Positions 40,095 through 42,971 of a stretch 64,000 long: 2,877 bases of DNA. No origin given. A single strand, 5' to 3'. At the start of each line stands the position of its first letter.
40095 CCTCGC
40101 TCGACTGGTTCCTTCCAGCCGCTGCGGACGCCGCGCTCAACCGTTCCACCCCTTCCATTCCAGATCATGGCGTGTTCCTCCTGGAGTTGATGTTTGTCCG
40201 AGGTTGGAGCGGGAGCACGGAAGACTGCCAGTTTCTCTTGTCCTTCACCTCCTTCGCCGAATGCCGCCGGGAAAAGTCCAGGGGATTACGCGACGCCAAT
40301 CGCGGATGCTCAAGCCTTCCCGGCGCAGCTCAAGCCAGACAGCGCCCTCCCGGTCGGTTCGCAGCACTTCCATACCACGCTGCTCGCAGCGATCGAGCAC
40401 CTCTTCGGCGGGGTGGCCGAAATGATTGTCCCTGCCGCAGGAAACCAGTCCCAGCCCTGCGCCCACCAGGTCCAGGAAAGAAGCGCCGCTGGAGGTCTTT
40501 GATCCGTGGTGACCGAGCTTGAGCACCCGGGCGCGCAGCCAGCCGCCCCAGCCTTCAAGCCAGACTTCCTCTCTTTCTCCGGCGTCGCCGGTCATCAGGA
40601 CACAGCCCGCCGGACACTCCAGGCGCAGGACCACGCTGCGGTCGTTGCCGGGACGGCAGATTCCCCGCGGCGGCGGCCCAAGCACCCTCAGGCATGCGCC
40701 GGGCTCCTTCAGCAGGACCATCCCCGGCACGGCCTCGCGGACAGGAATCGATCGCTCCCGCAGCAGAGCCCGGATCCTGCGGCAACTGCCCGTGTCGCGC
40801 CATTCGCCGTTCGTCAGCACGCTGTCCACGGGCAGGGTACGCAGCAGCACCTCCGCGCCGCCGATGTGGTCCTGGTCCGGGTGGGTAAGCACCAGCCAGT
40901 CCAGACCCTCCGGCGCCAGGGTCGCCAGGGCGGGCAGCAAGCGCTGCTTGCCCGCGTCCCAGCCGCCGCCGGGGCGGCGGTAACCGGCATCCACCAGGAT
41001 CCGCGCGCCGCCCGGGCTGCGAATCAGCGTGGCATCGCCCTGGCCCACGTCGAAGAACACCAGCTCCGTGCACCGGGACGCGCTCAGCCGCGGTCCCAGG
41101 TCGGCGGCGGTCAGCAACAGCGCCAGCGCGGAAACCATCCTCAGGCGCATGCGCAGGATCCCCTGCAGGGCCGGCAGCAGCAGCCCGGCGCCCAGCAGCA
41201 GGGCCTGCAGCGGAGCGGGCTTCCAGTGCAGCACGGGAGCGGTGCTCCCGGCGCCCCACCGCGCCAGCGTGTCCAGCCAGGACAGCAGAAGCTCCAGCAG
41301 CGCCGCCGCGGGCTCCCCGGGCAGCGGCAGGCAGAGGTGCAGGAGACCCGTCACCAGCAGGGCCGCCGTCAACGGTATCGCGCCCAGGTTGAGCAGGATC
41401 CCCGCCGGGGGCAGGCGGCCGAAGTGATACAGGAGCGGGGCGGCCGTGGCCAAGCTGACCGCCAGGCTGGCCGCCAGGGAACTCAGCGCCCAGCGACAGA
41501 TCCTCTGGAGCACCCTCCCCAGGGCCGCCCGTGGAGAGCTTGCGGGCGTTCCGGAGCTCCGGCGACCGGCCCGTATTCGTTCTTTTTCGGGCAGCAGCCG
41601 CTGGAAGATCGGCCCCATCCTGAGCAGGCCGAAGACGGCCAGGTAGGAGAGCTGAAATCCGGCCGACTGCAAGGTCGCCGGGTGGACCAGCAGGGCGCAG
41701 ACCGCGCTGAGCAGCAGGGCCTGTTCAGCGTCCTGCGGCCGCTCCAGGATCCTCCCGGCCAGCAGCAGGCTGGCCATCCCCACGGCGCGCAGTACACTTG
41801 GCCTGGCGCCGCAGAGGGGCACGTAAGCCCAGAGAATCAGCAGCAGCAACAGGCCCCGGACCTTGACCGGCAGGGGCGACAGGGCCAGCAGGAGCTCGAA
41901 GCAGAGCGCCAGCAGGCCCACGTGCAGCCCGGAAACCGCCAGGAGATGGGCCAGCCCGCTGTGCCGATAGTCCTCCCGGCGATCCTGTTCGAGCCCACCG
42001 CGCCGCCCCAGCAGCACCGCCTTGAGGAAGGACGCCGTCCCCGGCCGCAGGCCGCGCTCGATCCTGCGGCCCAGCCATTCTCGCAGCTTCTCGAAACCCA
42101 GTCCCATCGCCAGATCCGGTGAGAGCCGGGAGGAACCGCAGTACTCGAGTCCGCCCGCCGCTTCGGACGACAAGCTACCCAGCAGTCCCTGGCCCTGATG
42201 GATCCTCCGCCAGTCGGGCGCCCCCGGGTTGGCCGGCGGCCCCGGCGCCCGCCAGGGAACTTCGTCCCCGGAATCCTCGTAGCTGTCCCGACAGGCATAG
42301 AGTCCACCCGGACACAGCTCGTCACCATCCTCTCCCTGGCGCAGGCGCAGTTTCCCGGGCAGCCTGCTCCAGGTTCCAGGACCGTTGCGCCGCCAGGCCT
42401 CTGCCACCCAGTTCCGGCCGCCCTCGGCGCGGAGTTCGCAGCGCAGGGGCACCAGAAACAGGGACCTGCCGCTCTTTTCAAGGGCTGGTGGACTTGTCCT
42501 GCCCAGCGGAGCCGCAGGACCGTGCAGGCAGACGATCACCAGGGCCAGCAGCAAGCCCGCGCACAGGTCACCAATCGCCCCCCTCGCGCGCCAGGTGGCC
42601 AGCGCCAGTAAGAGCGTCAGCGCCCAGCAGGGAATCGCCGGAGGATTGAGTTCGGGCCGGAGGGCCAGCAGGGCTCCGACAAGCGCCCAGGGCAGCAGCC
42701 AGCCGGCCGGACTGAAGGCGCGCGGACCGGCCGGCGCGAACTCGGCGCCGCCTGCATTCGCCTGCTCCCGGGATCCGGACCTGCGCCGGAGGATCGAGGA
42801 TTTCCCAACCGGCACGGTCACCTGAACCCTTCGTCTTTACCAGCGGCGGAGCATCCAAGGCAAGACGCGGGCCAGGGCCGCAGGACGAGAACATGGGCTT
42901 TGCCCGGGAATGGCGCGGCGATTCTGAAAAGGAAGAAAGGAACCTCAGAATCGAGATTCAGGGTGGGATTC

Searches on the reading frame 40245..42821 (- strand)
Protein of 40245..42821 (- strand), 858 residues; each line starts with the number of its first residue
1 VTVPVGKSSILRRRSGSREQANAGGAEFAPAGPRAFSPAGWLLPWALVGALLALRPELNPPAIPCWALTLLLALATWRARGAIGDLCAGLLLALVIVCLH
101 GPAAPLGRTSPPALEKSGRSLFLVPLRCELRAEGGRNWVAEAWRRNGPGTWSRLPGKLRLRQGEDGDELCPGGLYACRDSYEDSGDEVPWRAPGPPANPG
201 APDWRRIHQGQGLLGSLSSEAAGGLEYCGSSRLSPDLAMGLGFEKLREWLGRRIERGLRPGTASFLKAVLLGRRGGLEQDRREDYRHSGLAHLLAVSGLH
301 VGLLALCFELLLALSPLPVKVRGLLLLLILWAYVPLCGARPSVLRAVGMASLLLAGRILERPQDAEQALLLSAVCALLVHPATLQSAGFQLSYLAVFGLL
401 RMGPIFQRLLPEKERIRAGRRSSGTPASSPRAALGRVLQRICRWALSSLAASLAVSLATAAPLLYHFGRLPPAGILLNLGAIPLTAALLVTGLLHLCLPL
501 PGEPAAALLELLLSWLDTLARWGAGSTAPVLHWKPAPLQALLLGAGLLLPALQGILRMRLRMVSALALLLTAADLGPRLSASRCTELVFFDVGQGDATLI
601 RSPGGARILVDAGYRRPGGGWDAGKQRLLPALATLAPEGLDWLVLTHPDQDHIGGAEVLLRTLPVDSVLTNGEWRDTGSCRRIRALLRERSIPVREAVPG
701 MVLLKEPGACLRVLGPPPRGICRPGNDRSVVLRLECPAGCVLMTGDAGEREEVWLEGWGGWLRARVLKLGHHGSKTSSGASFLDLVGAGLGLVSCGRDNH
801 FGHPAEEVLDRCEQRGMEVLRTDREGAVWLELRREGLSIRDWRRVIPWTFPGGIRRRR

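Call 11: search_protein_families(library=pfam, proteins=[window:40245-42821:-], max_evalue=0.01)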
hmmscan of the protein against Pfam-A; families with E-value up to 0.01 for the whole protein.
window:40245-42821:- (858 aa): 3 families
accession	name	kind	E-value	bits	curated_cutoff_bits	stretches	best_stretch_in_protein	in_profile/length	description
PF03772.21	Competence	-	5.1e-53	180.6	23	1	270-552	2-264/270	Competence protein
PF00753.33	Lactamase_B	-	1.2e-18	68.2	22.7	1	591-796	2-195/196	Metallo-beta-lactamase superfamily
PF12706.13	Lactamase_B_2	-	0.0071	16.4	27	0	607-661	2-52/200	Beta-lactamase superfamily domain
